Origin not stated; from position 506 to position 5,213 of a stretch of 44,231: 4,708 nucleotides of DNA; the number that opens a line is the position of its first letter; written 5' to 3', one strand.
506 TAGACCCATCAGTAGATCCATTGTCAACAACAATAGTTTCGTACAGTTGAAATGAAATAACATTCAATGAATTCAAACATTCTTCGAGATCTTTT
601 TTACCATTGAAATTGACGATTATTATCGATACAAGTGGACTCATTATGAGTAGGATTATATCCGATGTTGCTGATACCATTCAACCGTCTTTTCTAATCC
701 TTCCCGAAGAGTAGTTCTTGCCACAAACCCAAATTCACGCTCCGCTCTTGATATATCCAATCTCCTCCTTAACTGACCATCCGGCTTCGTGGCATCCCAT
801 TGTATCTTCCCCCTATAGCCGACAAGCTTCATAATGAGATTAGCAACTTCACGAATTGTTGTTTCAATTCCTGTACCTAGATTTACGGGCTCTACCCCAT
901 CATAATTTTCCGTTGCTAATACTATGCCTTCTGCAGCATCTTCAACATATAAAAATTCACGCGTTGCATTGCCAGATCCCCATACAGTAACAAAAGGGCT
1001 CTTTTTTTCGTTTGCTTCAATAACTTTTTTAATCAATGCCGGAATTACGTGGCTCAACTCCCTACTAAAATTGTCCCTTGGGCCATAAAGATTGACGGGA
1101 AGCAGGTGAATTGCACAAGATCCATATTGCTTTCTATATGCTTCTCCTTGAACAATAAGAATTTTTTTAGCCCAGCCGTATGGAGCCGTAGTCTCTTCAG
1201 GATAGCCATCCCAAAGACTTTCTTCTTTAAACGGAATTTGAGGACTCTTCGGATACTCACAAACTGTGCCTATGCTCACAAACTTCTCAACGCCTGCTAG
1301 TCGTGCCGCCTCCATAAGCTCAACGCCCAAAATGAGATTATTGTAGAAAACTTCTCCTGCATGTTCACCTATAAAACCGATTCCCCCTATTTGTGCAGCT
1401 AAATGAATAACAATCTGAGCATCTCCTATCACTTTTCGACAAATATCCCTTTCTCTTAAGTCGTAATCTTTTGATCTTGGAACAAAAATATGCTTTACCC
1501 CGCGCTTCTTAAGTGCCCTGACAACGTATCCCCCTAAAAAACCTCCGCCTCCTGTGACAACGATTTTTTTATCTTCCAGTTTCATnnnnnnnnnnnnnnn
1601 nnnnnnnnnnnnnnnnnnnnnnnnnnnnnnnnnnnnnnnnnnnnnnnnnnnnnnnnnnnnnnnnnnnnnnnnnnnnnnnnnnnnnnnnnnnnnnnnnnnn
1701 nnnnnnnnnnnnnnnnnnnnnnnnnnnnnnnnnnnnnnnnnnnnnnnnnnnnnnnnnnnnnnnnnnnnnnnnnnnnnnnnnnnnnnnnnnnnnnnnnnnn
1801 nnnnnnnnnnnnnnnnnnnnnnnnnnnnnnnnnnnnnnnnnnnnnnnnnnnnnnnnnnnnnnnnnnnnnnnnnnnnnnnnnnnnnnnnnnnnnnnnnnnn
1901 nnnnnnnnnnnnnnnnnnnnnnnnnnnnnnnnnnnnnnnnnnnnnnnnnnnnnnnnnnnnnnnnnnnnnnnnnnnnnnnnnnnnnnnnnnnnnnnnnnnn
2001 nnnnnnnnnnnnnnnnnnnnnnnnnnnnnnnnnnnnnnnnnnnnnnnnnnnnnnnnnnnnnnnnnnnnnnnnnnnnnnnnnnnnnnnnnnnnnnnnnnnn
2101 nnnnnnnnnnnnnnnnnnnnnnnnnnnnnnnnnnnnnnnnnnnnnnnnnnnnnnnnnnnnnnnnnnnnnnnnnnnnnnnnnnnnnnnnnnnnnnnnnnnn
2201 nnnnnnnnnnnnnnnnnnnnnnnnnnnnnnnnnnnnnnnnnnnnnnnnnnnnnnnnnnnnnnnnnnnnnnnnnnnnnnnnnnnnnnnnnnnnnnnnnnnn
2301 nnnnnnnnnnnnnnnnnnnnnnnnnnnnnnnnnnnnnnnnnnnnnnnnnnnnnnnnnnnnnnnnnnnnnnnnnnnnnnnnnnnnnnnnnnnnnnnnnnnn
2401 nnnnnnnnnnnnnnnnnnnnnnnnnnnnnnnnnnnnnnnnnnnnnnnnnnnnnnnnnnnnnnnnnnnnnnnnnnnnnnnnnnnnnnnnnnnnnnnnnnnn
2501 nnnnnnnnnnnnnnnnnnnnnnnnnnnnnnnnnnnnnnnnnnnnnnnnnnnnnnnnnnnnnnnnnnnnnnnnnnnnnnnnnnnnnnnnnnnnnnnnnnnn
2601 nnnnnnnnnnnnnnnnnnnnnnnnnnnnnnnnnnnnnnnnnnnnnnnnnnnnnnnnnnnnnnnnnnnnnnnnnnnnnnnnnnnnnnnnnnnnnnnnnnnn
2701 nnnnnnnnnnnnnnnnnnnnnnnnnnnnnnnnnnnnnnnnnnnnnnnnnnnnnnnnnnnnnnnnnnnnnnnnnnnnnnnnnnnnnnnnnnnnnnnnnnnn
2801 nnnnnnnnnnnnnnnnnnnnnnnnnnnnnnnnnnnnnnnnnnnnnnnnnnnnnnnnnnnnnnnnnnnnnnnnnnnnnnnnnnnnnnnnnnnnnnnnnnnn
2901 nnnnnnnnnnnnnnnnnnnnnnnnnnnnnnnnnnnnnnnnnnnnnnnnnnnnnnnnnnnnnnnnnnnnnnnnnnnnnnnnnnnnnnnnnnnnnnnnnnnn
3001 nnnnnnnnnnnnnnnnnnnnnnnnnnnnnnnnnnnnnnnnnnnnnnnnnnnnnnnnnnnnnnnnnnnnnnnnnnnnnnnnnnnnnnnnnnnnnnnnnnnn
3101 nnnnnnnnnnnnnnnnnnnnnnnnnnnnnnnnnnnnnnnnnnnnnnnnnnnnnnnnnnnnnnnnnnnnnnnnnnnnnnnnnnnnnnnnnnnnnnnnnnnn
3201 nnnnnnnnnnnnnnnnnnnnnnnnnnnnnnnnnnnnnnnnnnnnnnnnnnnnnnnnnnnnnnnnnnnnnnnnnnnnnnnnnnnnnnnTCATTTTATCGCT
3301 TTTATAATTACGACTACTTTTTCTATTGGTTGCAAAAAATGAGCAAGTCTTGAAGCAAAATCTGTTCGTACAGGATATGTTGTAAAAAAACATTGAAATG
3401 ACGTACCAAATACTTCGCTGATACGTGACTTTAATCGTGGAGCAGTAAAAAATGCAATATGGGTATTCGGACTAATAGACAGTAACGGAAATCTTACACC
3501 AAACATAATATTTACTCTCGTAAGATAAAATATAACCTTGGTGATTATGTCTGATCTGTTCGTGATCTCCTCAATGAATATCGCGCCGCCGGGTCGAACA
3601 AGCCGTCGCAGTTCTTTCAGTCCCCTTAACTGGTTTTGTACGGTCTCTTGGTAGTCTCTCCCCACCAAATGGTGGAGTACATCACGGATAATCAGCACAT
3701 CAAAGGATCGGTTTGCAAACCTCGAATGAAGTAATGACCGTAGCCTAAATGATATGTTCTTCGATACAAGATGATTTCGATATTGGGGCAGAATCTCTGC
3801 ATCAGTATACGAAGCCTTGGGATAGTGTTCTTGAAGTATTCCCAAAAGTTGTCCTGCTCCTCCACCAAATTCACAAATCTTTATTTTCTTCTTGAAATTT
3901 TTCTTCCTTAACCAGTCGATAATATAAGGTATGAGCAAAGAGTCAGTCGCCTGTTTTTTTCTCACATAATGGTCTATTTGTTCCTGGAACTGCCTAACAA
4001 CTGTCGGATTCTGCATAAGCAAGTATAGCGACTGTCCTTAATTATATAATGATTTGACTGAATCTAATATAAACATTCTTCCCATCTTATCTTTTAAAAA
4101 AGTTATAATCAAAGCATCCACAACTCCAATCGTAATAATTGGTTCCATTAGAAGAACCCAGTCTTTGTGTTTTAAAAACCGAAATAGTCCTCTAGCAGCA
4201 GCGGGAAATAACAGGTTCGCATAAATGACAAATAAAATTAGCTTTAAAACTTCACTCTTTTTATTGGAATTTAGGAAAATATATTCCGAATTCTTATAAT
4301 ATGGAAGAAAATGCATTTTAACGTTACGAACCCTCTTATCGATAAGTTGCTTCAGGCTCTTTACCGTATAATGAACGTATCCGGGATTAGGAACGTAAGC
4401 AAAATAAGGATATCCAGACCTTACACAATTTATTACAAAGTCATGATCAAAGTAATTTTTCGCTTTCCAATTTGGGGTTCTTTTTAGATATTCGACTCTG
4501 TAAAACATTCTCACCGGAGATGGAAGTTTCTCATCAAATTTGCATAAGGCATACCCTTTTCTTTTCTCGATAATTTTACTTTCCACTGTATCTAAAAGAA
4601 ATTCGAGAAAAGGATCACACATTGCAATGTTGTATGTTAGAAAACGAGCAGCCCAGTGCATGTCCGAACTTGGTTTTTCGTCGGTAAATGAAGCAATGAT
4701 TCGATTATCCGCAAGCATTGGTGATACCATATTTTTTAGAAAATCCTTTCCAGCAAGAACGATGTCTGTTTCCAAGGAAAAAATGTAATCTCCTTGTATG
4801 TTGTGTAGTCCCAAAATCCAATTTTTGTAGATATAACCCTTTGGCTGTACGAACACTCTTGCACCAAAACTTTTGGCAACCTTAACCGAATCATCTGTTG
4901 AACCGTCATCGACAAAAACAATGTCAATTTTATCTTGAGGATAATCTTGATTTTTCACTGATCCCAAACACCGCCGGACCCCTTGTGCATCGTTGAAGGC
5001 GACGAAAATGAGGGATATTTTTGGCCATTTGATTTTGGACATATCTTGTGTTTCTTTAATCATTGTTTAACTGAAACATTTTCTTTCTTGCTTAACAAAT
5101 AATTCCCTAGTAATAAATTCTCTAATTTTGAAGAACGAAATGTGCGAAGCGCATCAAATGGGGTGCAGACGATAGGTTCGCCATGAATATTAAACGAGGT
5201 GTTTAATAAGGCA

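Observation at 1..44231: A glycosylation super-locus of about 40 genes built on lipid-P-sugar synthases plus seven GT-C-like membrane proteins, with no classical export or initiation machinery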

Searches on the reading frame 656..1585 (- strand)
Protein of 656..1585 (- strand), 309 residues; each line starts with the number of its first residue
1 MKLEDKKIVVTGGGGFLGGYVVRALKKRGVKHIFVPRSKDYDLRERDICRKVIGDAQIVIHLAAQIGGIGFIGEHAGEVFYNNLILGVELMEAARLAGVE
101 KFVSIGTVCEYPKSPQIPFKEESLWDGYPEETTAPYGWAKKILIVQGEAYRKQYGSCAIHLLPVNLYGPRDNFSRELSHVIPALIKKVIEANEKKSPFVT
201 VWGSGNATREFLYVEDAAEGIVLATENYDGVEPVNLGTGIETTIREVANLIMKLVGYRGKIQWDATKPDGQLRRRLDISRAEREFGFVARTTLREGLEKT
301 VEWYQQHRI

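Call 5: search_protein_families(library=pfam, proteins=[window:656-1585:-], max_evalue=0.01)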
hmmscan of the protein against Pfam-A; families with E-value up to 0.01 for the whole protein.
window:656-1585:- (309 aa): 6 families
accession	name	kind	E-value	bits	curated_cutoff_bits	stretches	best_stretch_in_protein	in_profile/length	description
PF01370.27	Epimerase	-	1.1e-50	172.7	20.9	1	8-237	1-240/240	NAD dependent epimerase/dehydratase family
PF16363.11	GDP_Man_Dehyd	-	1e-25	91.4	27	1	41-300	59-332/332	GDP-mannose 4,6 dehydratase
PF02719.21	Polysacc_synt_2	-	2.9e-07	30.4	20.2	0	42-107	62-128/293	Polysaccharide biosynthesis protein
PF01073.25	3Beta_HSD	-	6.5e-07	29.1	22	1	41-227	52-231/280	3-beta hydroxysteroid dehydrogenase/isomerase family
PF04321.23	RmlD_sub_bind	-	0.00092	18.8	27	1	7-64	2-60/287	RmlD substrate binding domain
PF05368.20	NmrA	-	0.0076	16.3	27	0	5-31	2-28/298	NmrA-like family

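Call 11: find_encoding_contigs(protein=window:656-1585:-, flank=10000, max_places=4)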
Protein window:656-1585:- (309 aa): no gene with exactly this product is on record in the collection.

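Call 50: search_protein_families(library=ncbifam, proteins=[window:656-1585:-], max_evalue=1e-10)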
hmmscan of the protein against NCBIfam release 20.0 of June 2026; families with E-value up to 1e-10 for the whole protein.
window:656-1585:- (309 aa): 10 families
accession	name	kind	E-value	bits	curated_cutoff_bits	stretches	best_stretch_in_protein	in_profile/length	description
NF047922.1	GDPFucSynFcl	equivalog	5.8e-78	262.4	500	1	5-307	2-304/308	GDP-L-fucose synthase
TIGR04180.1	EDH_00030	hypoth_equivalog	1.8e-22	79.8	475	1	42-266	57-267/297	NAD-dependent 4,6-dehydratase LegB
TIGR01181.1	dTDP_gluc_dehyt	equivalog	4.5e-22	78.6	365.1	1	42-308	58-315/321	dTDP-glucose 4,6-dehydratase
TIGR01179.1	galE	equivalog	5.3e-19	68.2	262.3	1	42-307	55-328/332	UDP-glucose 4-epimerase GalE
NF007956.0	PRK10675.1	subfamily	2.2e-14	53.3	394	0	36-142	52-155/338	UDP-glucose 4-epimerase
NF007490.0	PRK10084.1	subfamily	2.5e-14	53.1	649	1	134-306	165-336/361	dTDP-glucose 4,6-dehydratase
TIGR02197.1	heptose_epim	equivalog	5.3e-14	52.1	274.6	0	79-306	87-315/316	ADP-glyceromanno-heptose 6-epimerase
NF007582.0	PRK10217.1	equivalog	7.2e-14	51.6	698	0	135-305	159-332/355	dTDP-glucose 4,6-dehydratase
NF042422.1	oxyalk_red_OleD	equivalog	4.7e-12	45.9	580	0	7-224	2-214/329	2-alkyl-3-oxoalkanoate reductase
NF008360.0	PRK11150.1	equivalog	7.1e-11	41.9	452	0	152-254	156-253/310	ADP-glyceromanno-heptose 6-epimerase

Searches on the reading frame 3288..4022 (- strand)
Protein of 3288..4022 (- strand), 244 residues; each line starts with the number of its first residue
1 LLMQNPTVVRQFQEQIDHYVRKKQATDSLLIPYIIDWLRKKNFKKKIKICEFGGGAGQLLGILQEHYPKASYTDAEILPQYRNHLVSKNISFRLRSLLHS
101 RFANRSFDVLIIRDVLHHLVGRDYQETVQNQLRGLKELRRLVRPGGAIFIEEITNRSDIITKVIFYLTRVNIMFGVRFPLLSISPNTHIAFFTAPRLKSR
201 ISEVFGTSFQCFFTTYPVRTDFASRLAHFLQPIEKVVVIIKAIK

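Call 5: search_protein_families(library=pfam, proteins=[window:3288-4022:-], max_evalue=0.01)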
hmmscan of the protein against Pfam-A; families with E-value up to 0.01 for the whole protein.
window:3288-4022:- (244 aa): 6 families
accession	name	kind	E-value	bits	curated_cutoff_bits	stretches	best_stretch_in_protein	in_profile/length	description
PF13489.12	Methyltransf_23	-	1.2e-10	41.9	27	1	43-199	20-152/164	Methyltransferase domain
PF08241.18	Methyltransf_11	-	5.9e-09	36.9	21.2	1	51-150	2-95/95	Methyltransferase domain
PF08242.18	Methyltransf_12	-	2.7e-07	31.6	30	1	51-147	2-97/98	Methyltransferase domain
PF13649.12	Methyltransf_25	-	1.9e-06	28.9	27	1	49-146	1-97/97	Methyltransferase domain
PF13847.12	Methyltransf_31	-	1.1e-05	25.5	27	1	45-160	3-119/145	Methyltransferase domain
PF00891.24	Methyltransf_2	-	0.00049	20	22.3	1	36-173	53-187/210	O-methyltransferase domain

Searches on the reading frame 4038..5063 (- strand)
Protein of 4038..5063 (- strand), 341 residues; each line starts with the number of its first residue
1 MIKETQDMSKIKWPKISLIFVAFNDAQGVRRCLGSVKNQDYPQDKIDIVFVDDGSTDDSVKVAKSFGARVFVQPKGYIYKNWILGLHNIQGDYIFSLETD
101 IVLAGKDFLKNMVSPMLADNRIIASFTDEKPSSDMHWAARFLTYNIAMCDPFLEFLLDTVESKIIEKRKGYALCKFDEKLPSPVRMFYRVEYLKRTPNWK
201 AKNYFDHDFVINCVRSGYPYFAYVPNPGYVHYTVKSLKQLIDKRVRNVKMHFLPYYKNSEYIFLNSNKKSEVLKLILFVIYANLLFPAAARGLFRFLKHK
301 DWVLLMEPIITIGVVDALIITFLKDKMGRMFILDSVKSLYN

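Call 5: search_protein_families(library=pfam, proteins=[window:4038-5063:-], max_evalue=0.01)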
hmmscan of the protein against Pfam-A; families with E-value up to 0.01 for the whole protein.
window:4038-5063:- (341 aa): 3 families
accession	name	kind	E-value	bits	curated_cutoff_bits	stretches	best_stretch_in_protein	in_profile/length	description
PF00535.33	Glycos_transf_2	-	6.2e-19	69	23.3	1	17-130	1-119/168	Glycosyl transferase family 2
PF13641.12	Glyco_tranf_2_3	-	0.00029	21.4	27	1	14-248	1-228/230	Glycosyltransferase like family 2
PF10111.15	Glyco_tranf_2_2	-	0.0014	18.6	27.3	0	41-180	26-185/276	Glycosyltransferase like family 2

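Call 14: search_protein_families(library=ncbifam, proteins=[window:4038-5063:-], max_evalue=0.001)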
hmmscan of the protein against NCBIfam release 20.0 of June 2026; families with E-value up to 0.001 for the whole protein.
window:4038-5063:- (341 aa): 14 families
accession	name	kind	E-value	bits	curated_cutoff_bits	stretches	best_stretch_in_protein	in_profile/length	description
TIGR03111.1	glyc2_xrt_Gpos1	hypoth_equivalog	6.8e-13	48.2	363.95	1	9-124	44-164/439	TIGR03111 family XrtG-associated glycosyltransferase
TIGR03469.1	HpnB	hypoth_equivalog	9.4e-09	34.8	379.25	1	5-68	35-97/386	hopene-associated glycosyltransferase HpnB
TIGR03937.1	PgaC_IcaA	equivalog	1.4e-08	34.2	422.3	1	4-124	35-158/407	poly-beta-1,6-N-acetyl-D-glucosamine synthase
NF010496.0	PRK13915.1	equivalog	1.4e-07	30.9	262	1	14-122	31-148/307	glucosyl-3-phosphoglycerate synthase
NF007482.0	PRK10073.1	equivalog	1.6e-07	30.7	423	1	13-69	5-59/334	glycosyltransferase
TIGR03965.1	mycofact_glyco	equivalog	4e-07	29.3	280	1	9-65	69-125/467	mycofactocin biosynthesis glycosyltransferase MftF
NF041875.1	EPS_EpsD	equivalog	1.1e-06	28.3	370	1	17-65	2-54/325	exopolysaccharide biosynthesis glycosyltransferase EpsD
TIGR04283.1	glyco_like_mftF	equivalog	2.1e-06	27.5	182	1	16-139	1-122/221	TIGR04283 family arsenosugar biosynthesis glycosyltransferase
TIGR04242.1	nodulat_NodC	equivalog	3.4e-06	26.3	550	1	7-124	41-163/395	chitooligosaccharide synthase NodC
NF008558.0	PRK11498.1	equivalog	4.1e-05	21.7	992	1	11-121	270-382/872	UDP-forming cellulose synthase catalytic subunit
TIGR03030.1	CelA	equivalog_domain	6.5e-05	21.1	699.1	0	11-65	128-183/714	UDP-forming cellulose synthase catalytic subunit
TIGR04182.1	glyco_TIGR04182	equivalog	0.00012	21.5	325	1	22-118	8-99/293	S-layer glycoprotein N-glycosyltransferase AglJ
NF047683.1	TeichurnBiosyTuaG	equivalog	0.00059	19.5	400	1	13-66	5-56/252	teichuronic acid biosynthesis protein TuaG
NF041865.1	EpsU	equivalog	0.00095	18.3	700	0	15-73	40-98/394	exopolysaccharide biosynthesis GT2 family glycosyltransferase EpsU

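Call 73: search_solved_structures(query=window:4038-5063:-, max_evalue=0.01)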
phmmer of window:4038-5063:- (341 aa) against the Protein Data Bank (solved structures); distinct sequences matched with E-value up to 0.01: 10.
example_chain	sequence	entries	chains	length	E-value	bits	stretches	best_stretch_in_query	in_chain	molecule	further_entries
6p61_A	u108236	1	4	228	4e-09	39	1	12-102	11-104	Glycosyltransferase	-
6yv7_B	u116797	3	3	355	2.9e-05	26.3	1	13-64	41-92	Glycosyl transferase, family 2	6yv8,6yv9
6yv7_A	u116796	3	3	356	2.9e-05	26.3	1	13-64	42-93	Glycosyl transferase, family 2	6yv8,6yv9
6h1j_A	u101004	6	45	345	0.0001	24.5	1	14-217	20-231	Probable ss-1,3-N-acetylglucosaminyltransferase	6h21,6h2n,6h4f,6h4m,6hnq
2z87_A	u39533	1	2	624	0.00016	23.9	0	12-66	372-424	Chondroitin synthase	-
2z86_A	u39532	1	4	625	0.00016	23.9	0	12-66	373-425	Chondroitin synthase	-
5tze_C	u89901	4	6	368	0.0011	21.1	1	15-70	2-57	Glycosyl transferase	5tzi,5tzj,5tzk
5tz8_A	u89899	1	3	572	0.0018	20.4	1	15-70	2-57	Glycosyl transferase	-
8bz8_A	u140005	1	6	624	0.002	20.2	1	14-68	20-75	Glycosyltransferase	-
8bz4_A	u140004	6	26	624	0.002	20.2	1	14-68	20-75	Glycosyltransferase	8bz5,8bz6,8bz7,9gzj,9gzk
